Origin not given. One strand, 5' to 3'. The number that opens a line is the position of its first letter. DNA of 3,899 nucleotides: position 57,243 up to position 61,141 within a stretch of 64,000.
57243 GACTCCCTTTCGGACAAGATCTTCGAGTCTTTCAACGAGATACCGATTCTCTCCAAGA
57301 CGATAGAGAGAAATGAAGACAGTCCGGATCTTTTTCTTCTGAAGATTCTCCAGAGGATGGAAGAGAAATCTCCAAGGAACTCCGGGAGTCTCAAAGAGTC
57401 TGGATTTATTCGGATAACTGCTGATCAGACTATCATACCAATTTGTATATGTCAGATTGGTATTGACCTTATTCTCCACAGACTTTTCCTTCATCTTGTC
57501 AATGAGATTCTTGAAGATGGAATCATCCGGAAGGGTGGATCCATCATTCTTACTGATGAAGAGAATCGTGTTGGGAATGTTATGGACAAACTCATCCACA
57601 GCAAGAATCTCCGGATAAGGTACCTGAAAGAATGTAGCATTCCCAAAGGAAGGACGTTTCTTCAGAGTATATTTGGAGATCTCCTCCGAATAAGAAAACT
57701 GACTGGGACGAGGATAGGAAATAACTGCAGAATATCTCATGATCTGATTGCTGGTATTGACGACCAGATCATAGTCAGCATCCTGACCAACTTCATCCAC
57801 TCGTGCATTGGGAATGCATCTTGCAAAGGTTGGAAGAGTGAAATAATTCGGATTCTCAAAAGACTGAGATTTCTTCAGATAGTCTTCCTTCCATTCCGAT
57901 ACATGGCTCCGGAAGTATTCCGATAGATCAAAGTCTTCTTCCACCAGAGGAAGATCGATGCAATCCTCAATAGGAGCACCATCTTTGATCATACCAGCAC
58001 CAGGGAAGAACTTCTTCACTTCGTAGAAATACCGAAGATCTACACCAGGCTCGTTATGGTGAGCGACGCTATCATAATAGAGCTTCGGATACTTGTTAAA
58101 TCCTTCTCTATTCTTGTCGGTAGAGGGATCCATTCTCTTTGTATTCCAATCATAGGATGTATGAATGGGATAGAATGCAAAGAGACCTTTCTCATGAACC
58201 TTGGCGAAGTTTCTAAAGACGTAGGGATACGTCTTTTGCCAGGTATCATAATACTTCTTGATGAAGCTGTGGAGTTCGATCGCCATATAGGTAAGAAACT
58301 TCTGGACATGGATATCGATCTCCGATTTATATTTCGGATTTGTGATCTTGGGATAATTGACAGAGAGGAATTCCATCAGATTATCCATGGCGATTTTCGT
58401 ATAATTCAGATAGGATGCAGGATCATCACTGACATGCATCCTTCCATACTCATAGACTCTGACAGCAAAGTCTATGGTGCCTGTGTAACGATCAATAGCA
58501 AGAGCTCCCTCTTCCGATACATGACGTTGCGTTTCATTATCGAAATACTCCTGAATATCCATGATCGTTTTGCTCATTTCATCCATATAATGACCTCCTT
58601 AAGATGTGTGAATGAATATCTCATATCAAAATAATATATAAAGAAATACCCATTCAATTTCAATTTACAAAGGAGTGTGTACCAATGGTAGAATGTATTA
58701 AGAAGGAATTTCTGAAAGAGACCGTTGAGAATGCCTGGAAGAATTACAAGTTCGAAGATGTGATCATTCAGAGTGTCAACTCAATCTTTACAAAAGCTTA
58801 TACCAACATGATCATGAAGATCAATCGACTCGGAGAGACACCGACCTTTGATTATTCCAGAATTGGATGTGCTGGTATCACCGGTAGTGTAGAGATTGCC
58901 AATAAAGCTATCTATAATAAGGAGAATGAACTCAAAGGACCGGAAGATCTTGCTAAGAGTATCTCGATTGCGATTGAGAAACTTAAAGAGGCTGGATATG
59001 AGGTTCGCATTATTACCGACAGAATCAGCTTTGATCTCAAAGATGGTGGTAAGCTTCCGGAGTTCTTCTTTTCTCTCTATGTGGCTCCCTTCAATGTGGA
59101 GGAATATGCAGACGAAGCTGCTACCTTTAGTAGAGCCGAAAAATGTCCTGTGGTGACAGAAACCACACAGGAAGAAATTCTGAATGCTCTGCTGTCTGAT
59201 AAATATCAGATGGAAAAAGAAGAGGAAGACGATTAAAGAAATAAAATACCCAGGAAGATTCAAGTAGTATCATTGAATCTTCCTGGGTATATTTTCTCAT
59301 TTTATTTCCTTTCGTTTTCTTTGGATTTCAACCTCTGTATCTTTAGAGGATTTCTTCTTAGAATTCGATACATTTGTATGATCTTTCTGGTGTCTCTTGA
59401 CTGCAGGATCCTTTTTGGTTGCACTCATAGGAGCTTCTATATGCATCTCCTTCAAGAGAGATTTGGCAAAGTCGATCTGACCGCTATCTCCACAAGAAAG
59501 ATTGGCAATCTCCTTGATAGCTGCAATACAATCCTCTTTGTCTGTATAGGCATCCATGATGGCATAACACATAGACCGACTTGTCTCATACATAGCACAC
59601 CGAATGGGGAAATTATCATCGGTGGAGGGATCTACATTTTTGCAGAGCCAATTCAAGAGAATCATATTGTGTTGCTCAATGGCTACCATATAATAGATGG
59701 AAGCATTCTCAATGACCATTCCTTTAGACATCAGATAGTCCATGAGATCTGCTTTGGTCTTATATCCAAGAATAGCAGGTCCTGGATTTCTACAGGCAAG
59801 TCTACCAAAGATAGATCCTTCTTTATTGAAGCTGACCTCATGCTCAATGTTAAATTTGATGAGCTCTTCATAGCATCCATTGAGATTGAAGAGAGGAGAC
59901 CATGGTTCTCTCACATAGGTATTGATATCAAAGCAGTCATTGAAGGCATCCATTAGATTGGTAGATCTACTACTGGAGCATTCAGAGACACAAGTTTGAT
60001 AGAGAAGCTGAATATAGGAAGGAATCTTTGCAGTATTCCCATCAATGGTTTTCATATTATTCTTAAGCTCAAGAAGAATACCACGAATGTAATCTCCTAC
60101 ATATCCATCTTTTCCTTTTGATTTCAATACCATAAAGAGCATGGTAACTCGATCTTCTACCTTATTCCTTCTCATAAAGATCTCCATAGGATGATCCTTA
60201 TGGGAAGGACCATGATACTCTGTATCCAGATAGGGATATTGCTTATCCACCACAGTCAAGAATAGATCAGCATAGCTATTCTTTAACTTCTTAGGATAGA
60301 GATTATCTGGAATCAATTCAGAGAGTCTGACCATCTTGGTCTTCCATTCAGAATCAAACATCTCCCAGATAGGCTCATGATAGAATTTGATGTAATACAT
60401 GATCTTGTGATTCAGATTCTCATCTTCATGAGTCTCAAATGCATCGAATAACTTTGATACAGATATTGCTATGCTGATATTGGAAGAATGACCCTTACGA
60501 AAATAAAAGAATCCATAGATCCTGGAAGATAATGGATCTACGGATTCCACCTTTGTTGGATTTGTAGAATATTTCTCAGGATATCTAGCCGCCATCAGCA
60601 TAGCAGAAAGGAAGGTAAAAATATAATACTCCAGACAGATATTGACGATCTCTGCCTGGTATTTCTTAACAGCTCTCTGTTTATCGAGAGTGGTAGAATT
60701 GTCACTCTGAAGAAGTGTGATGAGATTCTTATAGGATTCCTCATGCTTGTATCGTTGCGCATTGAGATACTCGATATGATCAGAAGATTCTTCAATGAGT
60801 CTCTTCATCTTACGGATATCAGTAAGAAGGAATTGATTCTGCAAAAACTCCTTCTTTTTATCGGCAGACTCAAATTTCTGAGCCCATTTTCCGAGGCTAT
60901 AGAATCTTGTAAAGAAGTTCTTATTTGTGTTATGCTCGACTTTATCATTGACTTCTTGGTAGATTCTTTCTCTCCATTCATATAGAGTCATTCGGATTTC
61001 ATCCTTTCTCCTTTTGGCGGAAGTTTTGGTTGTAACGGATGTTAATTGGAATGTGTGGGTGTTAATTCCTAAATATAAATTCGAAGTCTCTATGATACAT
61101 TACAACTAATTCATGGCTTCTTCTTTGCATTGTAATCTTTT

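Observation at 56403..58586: Phage-encoded polyphosphate kinase 1-like enzyme with a novel N-terminal half, heading a three-gene operon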

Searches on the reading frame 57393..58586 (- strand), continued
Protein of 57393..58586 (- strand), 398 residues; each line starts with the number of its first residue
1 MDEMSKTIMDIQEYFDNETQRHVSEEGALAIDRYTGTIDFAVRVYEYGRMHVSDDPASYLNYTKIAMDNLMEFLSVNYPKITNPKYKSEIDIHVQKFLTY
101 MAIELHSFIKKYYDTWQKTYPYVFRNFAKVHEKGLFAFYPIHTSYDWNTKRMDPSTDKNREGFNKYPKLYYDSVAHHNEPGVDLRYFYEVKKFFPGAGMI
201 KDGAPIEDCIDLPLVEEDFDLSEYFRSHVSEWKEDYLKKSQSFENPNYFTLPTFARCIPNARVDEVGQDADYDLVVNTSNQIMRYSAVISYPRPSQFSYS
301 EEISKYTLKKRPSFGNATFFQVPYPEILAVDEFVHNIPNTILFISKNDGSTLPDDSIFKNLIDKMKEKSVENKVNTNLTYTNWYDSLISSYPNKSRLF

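Call 96: search_dna_similar(query=P0114, collection=phages, mode=protein, max_rows=25)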
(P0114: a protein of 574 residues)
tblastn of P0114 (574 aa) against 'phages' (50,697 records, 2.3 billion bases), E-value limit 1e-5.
Records with a match: 16; places in all: 16; records where one place covers at least 80% of the query: 0.
Best place of each record, by identity: <60% 16.
By first word of the organism name: Bacteriophage 9; Acinetobacter 4; Vibrio 2; Escherichia 1.
By host as written in the record: - 13; Vibrio coralliilyticus RE98 2; Escherichia coli O157:H7 ATCC 43895 1.
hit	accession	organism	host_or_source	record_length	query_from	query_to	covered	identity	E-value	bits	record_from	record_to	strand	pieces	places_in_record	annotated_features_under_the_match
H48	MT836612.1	Bacteriophage sp.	human fecal samples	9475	248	512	46%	33.7%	4e-29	129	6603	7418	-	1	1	record has no annotation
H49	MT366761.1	Vibrio phage vB_VcorM_GR11A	Vibrio coralliilyticus RE98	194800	248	512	46%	33.7%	2e-26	120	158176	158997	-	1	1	polyphosphate kinase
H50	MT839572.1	Bacteriophage sp.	human fecal samples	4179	248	520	48%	32.2%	2e-26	120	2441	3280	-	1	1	record has no annotation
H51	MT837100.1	Bacteriophage sp.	human fecal samples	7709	248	513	46%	32.2%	2e-29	129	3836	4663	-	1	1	record has no annotation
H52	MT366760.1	Vibrio phage vB_VcorM_GR7B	Vibrio coralliilyticus RE98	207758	261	527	47%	31.9%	7e-28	125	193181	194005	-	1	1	polyphosphate kinase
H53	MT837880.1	Bacteriophage sp.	human fecal samples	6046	261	516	45%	33.0%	9e-27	121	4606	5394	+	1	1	record has no annotation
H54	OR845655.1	Escherichia phage ECO95 1-6-1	Escherichia coli O157:H7 ATCC 43895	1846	260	507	43%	33.8%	2e-31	134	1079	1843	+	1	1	record has no annotation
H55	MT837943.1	Bacteriophage sp.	human fecal samples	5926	251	512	46%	31.7%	1e-22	108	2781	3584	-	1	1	record has no annotation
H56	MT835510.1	Bacteriophage sp.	human fecal samples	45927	221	513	51%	27.8%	7e-22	106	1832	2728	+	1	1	record has no annotation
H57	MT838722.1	Bacteriophage sp.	human fecal samples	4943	223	513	51%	28.0%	8e-22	106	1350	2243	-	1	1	record has no annotation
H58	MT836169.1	Bacteriophage sp.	human fecal samples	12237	248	551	53%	26.5%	5e-21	103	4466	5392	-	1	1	record has no annotation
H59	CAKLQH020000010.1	Acinetobacter phage MD-2021a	not known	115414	261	511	44%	31.2%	2e-27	124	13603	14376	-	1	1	ppk: polyphosphate kinase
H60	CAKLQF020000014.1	Acinetobacter phage MD-2021a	not known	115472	261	511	44%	31.2%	2e-27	124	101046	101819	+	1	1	ppk_2: polyphosphate kinase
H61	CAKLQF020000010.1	Acinetobacter phage MD-2021a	not known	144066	261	511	44%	31.1%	4e-28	126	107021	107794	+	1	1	ppk_1: polyphosphate kinase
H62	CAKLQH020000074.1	Acinetobacter phage MD-2021a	not known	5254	261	511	44%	31.1%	4e-28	125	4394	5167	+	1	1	none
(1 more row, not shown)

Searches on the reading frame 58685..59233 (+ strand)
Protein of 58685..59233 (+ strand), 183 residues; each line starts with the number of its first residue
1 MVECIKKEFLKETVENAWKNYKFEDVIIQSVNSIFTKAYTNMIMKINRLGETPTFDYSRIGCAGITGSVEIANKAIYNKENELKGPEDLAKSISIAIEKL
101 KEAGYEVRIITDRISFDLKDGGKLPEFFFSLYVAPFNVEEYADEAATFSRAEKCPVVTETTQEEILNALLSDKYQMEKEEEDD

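Call 3: search_protein_families(library=pfam, proteins=[window:58685-59233:+], max_evalue=1)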
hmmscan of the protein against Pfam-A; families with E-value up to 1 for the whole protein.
window:58685-59233:+ (183 aa): 3 families
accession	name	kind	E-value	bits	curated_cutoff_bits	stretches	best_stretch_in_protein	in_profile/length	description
PF19250.5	DUF5898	-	0.014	15.8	28.9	1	9-50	66-107/109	Family of unknown function (DUF5898)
PF10091.15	Glycoamylase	-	0.072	13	27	1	10-58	30-80/221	Putative glucoamylase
PF15130.11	DUF4566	-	0.083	12.8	27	1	126-180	29-82/226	Domain of unknown function (DUF4566)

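Call 4: search_protein_families(library=phrogs, proteins=[window:58685-59233:+], max_evalue=0.01)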
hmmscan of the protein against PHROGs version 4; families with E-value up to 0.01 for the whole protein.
window:58685-59233:+ (183 aa): 0 families

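Call 53: search_protein_families(library=padloc, proteins=[window:58685-59233:+], max_evalue=0.01)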
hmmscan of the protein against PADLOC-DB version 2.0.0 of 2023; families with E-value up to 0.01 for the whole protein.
window:58685-59233:+ (183 aa): 0 families

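Call 54: search_protein_families(library=ncbifam, proteins=[window:58685-59233:+], max_evalue=0.01)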
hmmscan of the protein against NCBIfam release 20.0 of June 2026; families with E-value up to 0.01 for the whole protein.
window:58685-59233:+ (183 aa): 0 families

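Call 65: search_solved_structures(query=window:58685-59233:+, max_evalue=1)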
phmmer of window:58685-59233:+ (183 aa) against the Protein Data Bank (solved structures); distinct sequences matched with E-value up to 1: 1.
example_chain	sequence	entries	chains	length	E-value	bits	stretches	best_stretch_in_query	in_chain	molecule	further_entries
2yzj_A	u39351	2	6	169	0.83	12.9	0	94-136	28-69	167aa long hypothetical dUTPase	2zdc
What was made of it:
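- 58685..59236 (+): Divergently transcribed 183-aa unknown gene; conserved syntenic neighbour. No family hit (calls 3, 4, 65).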

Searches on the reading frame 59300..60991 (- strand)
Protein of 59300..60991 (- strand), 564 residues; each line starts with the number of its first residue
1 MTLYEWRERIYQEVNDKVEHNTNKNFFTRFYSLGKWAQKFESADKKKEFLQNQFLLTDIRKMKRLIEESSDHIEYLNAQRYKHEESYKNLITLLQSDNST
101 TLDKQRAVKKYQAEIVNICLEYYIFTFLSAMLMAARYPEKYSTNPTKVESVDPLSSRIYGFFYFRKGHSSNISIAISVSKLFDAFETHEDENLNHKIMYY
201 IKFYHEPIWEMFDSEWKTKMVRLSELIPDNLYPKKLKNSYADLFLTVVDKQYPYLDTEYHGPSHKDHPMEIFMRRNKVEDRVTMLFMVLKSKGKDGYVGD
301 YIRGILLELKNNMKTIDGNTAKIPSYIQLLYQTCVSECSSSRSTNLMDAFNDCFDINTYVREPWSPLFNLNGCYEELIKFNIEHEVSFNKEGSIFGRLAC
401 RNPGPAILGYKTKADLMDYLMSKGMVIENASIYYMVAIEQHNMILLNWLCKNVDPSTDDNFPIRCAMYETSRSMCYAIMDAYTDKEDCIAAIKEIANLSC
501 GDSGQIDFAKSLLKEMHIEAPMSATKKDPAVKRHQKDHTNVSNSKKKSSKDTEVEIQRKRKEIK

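Call 3: search_protein_families(library=pfam, proteins=[window:59300-60991:-], max_evalue=1)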
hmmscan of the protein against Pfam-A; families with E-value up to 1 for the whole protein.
window:59300-60991:- (564 aa): 0 families

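Call 4: search_protein_families(library=phrogs, proteins=[window:59300-60991:-], max_evalue=0.01)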
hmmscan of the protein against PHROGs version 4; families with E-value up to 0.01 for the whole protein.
window:59300-60991:- (564 aa): 0 families

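Call 53: search_protein_families(library=padloc, proteins=[window:59300-60991:-], max_evalue=0.01)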
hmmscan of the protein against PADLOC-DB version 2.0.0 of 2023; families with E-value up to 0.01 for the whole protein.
window:59300-60991:- (564 aa): 0 families

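Call 54: search_protein_families(library=ncbifam, proteins=[window:59300-60991:-], max_evalue=0.01)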
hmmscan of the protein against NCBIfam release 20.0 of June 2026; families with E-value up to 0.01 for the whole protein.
window:59300-60991:- (564 aa): 0 families

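Call 64: search_solved_structures(query=window:59300-60991:-, max_evalue=1)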
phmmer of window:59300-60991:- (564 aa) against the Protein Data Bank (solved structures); distinct sequences matched with E-value up to 1: 1.
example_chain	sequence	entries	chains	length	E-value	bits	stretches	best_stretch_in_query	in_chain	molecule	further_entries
6pfp_A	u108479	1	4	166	0.19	13.7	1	53-122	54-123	Myosin-7 fused to GP7 and EB1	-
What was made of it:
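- Tried and rejected: PDB sequence searches for the 564-aa and 183-aa neighbours found nothing (calls 64, 65).
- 59297..60991 (-): 564-aa unknown gene; conserved syntenic neighbour upstream. No family or PDB hit (calls 3, 4, 64).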
